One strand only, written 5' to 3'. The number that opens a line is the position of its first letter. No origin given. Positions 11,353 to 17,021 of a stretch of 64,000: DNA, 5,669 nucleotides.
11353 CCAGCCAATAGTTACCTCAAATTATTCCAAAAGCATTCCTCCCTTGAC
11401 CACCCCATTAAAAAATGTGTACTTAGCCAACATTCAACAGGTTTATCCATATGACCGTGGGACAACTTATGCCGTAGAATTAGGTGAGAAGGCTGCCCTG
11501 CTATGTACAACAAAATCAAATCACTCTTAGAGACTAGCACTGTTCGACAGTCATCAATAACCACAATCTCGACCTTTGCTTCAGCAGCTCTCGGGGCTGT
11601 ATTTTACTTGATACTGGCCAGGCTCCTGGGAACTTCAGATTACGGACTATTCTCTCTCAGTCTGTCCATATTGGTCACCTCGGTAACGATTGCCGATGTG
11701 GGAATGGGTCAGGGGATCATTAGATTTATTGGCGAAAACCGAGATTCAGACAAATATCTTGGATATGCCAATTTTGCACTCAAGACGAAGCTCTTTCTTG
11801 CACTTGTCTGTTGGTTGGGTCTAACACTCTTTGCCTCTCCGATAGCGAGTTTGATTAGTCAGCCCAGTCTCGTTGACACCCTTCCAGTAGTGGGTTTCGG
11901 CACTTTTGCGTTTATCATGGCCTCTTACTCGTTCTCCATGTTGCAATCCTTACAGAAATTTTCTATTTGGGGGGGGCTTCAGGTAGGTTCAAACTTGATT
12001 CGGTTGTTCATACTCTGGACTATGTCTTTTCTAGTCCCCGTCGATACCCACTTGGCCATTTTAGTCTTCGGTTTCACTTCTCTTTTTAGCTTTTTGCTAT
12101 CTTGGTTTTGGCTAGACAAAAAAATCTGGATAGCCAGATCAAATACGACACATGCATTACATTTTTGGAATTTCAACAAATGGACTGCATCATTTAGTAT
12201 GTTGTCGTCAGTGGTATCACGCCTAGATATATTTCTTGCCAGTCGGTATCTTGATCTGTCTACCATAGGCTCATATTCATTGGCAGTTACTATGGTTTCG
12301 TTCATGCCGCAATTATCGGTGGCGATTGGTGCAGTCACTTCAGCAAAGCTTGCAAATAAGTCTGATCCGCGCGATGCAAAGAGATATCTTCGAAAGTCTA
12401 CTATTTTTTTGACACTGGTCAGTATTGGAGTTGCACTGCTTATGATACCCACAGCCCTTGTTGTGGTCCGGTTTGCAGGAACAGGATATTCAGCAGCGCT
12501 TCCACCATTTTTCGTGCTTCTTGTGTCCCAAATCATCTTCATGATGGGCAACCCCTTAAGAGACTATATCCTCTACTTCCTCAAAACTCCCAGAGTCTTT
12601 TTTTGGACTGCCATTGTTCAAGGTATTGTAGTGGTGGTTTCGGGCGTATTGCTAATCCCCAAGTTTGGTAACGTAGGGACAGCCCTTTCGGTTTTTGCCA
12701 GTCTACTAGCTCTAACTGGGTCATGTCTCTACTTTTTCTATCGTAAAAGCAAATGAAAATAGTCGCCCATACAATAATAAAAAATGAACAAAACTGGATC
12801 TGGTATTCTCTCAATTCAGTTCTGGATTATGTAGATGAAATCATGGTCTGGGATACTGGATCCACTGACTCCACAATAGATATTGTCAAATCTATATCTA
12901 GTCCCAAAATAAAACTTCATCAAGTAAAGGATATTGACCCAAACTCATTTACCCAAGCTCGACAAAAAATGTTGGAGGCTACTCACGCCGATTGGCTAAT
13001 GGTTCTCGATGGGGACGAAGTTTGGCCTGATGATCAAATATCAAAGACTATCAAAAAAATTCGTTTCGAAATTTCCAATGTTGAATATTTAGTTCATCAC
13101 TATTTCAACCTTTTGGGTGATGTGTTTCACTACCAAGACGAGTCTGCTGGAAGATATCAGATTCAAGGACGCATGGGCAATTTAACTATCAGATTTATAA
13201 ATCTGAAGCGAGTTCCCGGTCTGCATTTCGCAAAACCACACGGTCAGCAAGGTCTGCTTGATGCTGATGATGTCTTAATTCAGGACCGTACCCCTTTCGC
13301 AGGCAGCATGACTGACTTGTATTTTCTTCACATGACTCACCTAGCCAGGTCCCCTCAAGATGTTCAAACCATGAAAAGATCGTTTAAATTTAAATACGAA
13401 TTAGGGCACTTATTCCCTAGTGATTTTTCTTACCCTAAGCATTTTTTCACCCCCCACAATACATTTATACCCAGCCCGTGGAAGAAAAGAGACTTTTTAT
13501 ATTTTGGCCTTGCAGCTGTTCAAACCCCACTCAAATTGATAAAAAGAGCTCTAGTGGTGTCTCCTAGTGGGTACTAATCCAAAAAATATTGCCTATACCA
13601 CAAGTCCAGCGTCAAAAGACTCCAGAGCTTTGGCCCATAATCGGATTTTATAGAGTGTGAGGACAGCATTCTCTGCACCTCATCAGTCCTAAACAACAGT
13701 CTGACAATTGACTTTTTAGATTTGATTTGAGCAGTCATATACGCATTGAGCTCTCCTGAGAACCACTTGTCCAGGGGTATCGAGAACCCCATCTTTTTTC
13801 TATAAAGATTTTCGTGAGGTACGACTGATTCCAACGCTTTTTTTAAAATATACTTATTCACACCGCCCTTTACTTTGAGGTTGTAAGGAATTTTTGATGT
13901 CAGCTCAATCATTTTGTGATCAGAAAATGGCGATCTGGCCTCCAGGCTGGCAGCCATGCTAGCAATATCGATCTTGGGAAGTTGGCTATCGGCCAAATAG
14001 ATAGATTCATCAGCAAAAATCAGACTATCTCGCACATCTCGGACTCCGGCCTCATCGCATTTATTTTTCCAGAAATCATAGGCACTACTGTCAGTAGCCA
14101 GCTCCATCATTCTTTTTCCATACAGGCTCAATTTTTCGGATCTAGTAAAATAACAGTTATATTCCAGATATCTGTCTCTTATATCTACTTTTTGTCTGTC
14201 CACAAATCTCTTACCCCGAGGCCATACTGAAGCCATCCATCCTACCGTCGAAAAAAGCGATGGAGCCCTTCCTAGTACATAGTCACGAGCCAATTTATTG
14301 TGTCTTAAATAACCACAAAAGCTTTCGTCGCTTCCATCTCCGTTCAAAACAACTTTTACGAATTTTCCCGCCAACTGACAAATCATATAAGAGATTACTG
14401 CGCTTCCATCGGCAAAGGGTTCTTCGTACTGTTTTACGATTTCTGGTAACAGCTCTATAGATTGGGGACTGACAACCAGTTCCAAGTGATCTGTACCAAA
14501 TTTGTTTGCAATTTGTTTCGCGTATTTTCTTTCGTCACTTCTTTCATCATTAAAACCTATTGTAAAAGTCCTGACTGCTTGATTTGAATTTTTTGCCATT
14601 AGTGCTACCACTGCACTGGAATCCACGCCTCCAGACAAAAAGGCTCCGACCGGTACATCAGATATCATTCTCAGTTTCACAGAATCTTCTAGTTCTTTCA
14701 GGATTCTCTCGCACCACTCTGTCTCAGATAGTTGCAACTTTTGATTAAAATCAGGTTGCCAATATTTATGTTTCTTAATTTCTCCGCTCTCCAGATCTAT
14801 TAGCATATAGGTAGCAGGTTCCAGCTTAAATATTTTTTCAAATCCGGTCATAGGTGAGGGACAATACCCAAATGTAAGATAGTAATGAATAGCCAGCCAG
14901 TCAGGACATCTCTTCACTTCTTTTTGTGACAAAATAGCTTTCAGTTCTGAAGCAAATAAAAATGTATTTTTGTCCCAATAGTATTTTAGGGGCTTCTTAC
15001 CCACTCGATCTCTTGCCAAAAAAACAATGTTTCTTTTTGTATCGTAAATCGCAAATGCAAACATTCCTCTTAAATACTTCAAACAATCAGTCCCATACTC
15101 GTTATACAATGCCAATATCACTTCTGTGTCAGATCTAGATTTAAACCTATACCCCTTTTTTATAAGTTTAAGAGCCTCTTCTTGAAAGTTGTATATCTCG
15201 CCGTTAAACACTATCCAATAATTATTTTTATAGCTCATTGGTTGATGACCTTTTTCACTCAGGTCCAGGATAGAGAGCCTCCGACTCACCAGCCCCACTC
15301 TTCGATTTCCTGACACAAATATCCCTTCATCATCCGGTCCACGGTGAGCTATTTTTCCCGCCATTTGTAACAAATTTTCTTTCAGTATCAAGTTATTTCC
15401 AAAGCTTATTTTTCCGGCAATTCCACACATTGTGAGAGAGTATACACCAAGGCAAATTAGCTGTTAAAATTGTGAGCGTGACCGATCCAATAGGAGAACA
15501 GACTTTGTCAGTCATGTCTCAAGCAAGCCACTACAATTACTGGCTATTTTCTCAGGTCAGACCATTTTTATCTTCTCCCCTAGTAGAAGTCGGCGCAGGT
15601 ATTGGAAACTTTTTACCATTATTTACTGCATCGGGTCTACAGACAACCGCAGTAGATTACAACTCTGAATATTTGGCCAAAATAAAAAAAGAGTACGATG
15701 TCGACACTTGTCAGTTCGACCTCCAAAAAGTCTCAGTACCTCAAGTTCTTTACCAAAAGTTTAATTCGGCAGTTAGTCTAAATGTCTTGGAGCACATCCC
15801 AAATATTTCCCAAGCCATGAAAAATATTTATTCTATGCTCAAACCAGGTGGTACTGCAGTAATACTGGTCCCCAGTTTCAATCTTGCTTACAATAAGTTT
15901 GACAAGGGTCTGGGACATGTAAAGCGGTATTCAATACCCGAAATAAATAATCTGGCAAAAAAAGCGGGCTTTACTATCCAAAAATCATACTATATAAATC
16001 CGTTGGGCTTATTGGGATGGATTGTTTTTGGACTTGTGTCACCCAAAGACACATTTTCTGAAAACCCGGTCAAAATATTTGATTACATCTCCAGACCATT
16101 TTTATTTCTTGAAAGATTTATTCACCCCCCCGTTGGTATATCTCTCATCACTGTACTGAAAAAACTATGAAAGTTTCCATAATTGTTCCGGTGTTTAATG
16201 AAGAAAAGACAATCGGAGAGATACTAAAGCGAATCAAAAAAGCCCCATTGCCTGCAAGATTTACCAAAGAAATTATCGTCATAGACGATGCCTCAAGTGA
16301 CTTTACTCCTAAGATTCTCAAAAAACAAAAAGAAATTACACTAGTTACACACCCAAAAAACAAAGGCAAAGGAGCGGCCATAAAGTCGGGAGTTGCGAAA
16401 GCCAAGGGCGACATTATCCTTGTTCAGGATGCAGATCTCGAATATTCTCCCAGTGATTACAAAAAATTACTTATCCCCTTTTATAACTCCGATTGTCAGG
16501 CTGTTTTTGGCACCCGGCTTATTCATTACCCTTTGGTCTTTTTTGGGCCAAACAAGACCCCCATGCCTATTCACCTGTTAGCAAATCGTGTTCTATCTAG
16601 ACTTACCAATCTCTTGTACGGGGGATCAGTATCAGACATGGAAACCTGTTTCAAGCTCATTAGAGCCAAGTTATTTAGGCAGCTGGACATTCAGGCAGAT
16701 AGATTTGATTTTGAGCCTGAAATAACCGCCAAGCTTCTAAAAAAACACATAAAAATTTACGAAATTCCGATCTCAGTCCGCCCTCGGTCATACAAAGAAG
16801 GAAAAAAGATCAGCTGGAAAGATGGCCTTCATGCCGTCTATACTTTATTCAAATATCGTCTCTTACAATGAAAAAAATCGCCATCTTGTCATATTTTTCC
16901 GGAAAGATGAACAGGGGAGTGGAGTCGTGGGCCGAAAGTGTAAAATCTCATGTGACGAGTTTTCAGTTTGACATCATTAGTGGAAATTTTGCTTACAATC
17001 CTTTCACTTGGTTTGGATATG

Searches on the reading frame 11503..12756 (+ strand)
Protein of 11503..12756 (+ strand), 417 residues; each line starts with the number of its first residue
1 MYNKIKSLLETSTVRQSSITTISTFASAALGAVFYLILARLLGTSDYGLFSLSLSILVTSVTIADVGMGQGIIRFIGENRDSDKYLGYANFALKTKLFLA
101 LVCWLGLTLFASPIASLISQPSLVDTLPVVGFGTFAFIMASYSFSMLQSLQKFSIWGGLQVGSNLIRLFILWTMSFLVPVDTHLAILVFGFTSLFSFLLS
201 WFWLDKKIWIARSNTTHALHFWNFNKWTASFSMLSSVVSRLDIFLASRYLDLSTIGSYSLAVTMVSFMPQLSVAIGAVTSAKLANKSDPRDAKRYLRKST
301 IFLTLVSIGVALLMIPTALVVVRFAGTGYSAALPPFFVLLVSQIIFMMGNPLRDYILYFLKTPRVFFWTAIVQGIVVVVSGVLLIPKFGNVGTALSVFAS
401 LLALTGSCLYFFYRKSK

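Call 7: search_protein_families(library=pfam, proteins=[window:11503-12756:+], max_evalue=0.01)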
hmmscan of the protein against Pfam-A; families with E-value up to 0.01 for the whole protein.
window:11503-12756:+ (417 aa): 2 families
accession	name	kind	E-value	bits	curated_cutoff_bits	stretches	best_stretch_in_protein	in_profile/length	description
PF13440.11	Polysacc_synt_3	-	8.7e-17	61.7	23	1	37-324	1-282/293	Polysaccharide biosynthesis protein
PF01943.22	Polysacc_synt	-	2e-15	57.4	28.2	1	15-277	3-263/274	Polysaccharide biosynthesis protein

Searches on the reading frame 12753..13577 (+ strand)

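Call 8: search_protein_families(library=pfam, proteins=[window:12753-13577:+], max_evalue=0.01)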
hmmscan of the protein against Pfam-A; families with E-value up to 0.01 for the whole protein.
window:12753-13577:+ (274 aa): 4 families
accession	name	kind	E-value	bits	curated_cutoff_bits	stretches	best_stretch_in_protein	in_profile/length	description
PF00535.33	Glycos_transf_2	-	9.3e-15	55.4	23.3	1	8-128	5-128/168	Glycosyl transferase family 2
PF13704.12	Glyco_tranf_2_4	-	2.5e-07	31.5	27.5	1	10-90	1-83/98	Glycosyl transferase family 2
PF10111.15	Glyco_tranf_2_2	-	3.4e-07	30.5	27.3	1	15-119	14-128/276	Glycosyltransferase like family 2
PF13641.12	Glyco_tranf_2_3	-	0.00055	20.5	27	1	32-100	35-108/230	Glycosyltransferase like family 2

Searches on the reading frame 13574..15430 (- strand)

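Call 7: search_protein_families(library=pfam, proteins=[window:13574-15430:-], max_evalue=0.01)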
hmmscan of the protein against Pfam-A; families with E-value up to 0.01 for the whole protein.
window:13574-15430:- (618 aa): 6 families
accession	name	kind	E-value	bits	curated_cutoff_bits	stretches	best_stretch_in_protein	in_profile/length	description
PF00733.27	Asn_synthase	-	1.4e-88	298.3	21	1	244-613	3-354/354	Asparagine synthase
PF13537.11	GATase_7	-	7.3e-46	155.6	25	1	50-167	2-122/123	Glutamine amidotransferase domain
PF13522.11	GATase_6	-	5.3e-42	143.4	27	1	32-162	1-130/130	Glutamine amidotransferase domain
PF06508.19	QueC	-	1.2e-05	25.4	22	1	264-321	5-61/210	Queuosine biosynthesis protein QueC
PF12481.13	DUF3700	-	3.2e-05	23.9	27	1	91-162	92-171/228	Aluminium induced protein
PF02540.23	NAD_synthase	-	0.00017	21.2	21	1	241-375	3-138/242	NAD synthase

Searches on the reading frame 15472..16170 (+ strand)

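Call 7: search_protein_families(library=pfam, proteins=[window:15472-16170:+], max_evalue=0.01)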
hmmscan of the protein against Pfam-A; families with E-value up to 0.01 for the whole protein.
window:15472-16170:+ (232 aa): 5 families
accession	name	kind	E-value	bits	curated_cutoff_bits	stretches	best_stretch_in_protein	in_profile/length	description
PF13489.12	Methyltransf_23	-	1.9e-19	70.4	27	1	34-170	23-162/164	Methyltransferase domain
PF08241.18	Methyltransf_11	-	6.5e-13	49.6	21.2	1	38-131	1-95/95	Methyltransferase domain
PF08242.18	Methyltransf_12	-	7.9e-13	49.4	30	1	38-128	1-97/98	Methyltransferase domain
PF13649.12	Methyltransf_25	-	2.1e-10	41.6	27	1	38-127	2-97/97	Methyltransferase domain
PF13847.12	Methyltransf_31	-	2.4e-06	27.7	27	1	37-135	7-113/145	Methyltransferase domain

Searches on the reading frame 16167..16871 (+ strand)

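Call 7: search_protein_families(library=pfam, proteins=[window:16167-16871:+], max_evalue=0.01)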
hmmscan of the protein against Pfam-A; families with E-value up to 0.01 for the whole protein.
window:16167-16871:+ (234 aa): 4 families
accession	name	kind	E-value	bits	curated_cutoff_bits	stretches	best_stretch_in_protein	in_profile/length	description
PF00535.33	Glycos_transf_2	-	8.2e-34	117.4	23.3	1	4-173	1-167/168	Glycosyl transferase family 2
PF10111.15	Glyco_tranf_2_2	-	1.8e-05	24.8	27.3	1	4-102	1-103/276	Glycosyltransferase like family 2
PF13641.12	Glyco_tranf_2_3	-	2.4e-05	24.9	27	1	3-112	3-117/230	Glycosyltransferase like family 2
PF13704.12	Glyco_tranf_2_4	-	0.0011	19.8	27.5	1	33-90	19-81/98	Glycosyl transferase family 2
